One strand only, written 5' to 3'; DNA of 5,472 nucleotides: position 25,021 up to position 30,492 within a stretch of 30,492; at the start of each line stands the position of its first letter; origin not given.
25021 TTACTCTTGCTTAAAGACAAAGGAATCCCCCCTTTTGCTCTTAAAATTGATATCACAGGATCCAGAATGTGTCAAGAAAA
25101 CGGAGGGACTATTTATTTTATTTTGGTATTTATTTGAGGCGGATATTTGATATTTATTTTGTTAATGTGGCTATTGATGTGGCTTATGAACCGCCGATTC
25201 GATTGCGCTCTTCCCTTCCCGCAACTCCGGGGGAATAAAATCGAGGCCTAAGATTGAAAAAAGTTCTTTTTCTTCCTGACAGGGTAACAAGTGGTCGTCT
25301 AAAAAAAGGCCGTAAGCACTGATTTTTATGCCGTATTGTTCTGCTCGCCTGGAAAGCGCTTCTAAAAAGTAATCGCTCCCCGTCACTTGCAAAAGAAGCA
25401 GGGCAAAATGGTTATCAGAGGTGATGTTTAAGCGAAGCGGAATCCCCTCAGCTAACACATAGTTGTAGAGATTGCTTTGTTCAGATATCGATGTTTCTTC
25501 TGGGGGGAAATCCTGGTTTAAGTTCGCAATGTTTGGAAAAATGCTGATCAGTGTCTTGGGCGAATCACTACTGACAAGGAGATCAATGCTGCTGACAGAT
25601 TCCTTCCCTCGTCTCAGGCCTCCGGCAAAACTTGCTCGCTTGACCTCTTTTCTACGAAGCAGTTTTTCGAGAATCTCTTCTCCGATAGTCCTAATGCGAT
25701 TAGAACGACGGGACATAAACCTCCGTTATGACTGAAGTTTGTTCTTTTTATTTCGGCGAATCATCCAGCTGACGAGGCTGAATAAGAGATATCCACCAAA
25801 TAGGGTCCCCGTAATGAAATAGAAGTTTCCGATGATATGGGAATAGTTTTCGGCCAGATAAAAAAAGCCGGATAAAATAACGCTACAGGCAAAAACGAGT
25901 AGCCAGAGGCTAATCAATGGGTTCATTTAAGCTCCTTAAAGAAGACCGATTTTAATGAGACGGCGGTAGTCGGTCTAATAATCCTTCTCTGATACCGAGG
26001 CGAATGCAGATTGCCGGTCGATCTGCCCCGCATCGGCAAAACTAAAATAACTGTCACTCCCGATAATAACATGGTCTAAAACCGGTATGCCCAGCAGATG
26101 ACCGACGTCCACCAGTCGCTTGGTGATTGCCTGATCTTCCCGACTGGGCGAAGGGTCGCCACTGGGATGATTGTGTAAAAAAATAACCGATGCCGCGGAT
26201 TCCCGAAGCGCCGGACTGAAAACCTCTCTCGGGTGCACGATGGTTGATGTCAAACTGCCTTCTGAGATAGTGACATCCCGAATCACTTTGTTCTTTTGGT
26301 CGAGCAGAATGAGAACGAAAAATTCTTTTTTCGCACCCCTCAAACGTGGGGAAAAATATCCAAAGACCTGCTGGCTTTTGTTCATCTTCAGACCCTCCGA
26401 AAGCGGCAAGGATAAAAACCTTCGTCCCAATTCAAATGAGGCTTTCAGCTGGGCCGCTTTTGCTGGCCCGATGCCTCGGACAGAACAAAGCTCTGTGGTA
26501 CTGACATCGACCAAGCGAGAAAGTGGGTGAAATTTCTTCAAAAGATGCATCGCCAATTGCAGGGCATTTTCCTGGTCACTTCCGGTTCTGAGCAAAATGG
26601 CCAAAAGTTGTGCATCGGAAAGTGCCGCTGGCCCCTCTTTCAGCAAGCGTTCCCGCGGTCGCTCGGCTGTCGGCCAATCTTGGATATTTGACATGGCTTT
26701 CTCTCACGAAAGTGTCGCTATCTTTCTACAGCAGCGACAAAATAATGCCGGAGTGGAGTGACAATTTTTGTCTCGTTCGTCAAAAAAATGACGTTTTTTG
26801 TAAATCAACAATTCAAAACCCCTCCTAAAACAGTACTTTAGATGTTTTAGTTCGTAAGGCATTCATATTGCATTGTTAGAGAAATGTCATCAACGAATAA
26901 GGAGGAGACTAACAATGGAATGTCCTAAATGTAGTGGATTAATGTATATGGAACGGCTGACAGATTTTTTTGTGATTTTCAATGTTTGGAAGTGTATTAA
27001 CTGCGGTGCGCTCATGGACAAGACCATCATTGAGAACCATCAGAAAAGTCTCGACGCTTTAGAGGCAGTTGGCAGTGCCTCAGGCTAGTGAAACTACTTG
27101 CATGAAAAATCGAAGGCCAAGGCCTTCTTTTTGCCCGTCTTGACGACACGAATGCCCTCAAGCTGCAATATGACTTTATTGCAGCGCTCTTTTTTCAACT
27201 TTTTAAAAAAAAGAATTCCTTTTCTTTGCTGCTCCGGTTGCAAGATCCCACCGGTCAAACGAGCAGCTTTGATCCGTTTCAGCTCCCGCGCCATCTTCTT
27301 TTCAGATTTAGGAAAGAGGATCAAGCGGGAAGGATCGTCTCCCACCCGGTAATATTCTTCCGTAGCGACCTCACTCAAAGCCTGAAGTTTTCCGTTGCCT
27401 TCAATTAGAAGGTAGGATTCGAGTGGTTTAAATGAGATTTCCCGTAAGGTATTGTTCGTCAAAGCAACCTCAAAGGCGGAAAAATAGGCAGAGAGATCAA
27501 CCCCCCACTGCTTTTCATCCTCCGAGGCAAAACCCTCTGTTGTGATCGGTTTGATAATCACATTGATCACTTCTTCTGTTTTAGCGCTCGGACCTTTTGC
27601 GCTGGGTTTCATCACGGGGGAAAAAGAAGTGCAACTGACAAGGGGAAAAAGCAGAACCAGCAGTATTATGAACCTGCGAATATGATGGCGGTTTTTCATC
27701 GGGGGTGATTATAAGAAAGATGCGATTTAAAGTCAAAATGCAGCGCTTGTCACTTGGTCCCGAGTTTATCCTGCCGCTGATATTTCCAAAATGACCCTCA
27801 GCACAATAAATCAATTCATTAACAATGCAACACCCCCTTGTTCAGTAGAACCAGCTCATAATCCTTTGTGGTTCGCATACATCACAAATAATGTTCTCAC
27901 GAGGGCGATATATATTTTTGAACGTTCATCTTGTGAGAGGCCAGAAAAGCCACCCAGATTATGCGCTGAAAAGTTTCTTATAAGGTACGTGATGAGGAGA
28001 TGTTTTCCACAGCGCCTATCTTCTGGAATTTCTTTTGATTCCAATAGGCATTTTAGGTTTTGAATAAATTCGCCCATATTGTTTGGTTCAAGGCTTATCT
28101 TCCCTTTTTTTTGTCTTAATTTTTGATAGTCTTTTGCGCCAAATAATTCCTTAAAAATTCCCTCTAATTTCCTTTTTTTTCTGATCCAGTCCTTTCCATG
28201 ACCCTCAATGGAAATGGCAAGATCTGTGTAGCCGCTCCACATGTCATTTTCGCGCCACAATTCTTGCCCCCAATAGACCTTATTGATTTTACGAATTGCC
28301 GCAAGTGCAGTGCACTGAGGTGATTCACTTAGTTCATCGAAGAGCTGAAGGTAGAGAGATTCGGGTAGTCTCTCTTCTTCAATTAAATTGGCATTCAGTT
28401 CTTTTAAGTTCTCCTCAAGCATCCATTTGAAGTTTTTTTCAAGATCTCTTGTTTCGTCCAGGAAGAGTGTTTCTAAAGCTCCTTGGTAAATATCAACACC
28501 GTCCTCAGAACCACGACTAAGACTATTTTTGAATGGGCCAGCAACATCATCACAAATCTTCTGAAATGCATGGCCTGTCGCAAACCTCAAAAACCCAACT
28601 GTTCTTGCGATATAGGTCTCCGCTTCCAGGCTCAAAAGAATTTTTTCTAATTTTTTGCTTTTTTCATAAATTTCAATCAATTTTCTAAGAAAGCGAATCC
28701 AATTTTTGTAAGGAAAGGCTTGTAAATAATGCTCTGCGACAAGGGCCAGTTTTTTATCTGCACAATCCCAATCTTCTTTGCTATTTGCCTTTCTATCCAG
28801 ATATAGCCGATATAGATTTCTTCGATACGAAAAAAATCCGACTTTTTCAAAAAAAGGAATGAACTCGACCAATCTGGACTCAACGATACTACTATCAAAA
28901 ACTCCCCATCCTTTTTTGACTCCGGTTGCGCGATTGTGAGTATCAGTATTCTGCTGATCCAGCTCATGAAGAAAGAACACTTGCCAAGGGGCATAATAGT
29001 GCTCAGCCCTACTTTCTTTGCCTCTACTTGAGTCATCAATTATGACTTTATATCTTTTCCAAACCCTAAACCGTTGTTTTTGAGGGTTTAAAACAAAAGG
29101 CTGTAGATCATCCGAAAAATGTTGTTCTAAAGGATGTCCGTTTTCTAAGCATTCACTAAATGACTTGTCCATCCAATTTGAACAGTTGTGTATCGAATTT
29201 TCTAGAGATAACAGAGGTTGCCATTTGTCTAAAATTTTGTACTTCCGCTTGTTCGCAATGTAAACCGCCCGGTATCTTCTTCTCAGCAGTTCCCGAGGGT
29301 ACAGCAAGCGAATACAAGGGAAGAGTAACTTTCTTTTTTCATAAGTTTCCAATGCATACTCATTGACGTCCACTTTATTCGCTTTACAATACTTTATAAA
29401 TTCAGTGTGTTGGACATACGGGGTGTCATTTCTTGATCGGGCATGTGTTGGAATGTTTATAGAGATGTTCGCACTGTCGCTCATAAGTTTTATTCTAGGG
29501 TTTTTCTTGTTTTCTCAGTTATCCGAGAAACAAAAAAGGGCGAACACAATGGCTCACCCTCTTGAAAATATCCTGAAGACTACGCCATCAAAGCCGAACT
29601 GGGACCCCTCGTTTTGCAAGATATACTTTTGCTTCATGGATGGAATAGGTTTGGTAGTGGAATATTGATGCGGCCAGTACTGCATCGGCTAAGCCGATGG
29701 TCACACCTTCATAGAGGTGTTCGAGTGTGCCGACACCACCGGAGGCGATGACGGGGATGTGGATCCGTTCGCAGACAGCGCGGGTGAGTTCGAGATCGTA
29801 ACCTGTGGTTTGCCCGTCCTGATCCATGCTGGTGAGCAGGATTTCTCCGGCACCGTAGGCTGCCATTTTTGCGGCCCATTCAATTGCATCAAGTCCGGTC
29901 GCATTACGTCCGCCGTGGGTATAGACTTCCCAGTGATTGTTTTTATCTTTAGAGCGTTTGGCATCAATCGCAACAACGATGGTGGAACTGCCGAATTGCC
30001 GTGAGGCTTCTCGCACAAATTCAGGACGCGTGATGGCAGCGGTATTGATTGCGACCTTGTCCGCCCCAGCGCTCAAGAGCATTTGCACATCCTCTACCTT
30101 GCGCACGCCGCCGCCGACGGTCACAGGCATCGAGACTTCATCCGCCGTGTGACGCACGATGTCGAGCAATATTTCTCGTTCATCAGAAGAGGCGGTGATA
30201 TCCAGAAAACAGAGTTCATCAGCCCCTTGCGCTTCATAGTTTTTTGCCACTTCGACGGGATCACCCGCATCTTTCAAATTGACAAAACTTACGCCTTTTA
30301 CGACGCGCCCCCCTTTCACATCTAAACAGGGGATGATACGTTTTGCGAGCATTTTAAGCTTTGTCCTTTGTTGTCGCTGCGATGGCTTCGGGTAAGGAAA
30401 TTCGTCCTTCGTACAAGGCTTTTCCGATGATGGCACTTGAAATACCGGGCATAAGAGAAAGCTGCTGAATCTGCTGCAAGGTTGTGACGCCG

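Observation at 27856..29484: Solitary AT-rich 542-aa gene with a C-terminal HEPN-like RNFSAH motif: candidate undescribed RNase defence or toxin system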

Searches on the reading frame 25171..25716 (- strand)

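Call 14: search_protein_families(library=pfam, proteins=[window:25171-25716:-], max_evalue=0.001)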
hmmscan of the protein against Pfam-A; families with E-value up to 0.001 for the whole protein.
window:25171-25716:- (181 aa): 1 family
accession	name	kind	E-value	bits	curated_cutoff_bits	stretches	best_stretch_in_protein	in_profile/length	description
PF14791.11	DNA_pol_B_thumb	-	1.3e-16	60.6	25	1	108-167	2-63/63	DNA polymerase beta thumb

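Call 91: search_protein_families(library=padloc, proteins=[window:25171-25716:-], max_evalue=0.001)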
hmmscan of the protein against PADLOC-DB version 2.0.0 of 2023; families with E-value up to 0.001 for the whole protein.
window:25171-25716:- (181 aa): 0 families

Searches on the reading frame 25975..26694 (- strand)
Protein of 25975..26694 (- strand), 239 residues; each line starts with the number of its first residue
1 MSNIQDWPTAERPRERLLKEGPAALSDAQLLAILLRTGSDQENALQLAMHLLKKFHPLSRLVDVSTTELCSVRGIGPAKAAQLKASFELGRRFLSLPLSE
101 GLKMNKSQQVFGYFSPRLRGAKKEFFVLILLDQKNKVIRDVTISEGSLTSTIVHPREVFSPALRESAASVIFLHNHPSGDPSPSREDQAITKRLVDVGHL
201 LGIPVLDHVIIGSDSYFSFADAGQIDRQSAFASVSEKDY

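Call 14: search_protein_families(library=pfam, proteins=[window:25975-26694:-], max_evalue=0.001)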
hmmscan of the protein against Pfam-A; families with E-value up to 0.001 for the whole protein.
window:25975-26694:- (239 aa): 3 families
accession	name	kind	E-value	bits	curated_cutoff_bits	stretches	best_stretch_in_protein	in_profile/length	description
PF04002.20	RadC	-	1.7e-45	154.3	22.1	1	105-223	2-120/121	RadC-like JAB domain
PF20582.4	UPF0758_N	-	1.5e-29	102.3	27.1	1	4-81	1-77/77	UPF0758 N-terminal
PF12826.13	HHH_2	-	0.0003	21.3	27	1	47-87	15-55/64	Helix-hairpin-helix motif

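Call 91: search_protein_families(library=padloc, proteins=[window:25975-26694:-], max_evalue=0.001)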
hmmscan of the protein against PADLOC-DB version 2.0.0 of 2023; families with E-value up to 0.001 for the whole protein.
window:25975-26694:- (239 aa): 0 families

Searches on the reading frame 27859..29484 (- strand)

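Call 4: search_protein_families(library=pfam, proteins=[window:27859-29484:-], max_evalue=10)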
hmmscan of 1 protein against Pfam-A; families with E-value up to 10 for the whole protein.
window:27859-29484:- (542 aa): 1 family
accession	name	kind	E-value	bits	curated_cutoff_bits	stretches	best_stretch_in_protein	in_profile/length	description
PF07028.16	DUF1319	-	0.97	10.1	28.1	0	341-391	41-90/109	Protein of unknown function (DUF1319)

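Call 5: search_protein_families(library=padloc, proteins=[window:27859-29484:-], max_evalue=10)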
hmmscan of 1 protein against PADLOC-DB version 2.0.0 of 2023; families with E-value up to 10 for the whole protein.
window:27859-29484:- (542 aa): 0 families

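Call 6: search_protein_families(library=ncbifam, proteins=[window:27859-29484:-], max_evalue=10)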
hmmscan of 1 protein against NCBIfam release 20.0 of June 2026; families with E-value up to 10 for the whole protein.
window:27859-29484:- (542 aa): 0 families

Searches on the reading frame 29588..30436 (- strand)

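Call 14: search_protein_families(library=pfam, proteins=[window:29588-30436:-], max_evalue=0.001)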
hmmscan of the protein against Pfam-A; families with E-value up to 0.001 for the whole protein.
window:29588-30436:- (282 aa): 7 families
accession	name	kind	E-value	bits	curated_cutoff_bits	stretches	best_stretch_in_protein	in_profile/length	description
PF00977.27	His_biosynth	-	1.7e-85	286.6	23.6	1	33-264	1-227/228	Histidine biosynthesis protein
PF02581.23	TMP-TENI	-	3.9e-08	33.3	27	0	64-132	108-178/180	Thiamine monophosphate synthase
PF05690.20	ThiG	-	1.3e-06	28.4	23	0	93-139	166-212/247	Thiazole biosynthesis protein ThiG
PF01207.24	Dus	-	2.8e-06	27.1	20.4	0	61-146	141-228/311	Dihydrouridine synthase (Dus)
PF03060.21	NMO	-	6.7e-06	26.2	28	0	88-135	179-226/331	Nitronate monooxygenase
PF01180.27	DHO_dh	-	0.00012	21.9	27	0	89-137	225-275/291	Dihydroorotate dehydrogenase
PF04309.18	G3P_antiterm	-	0.00014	21.8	27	0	91-131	128-168/173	Glycerol-3-phosphate responsive antiterminator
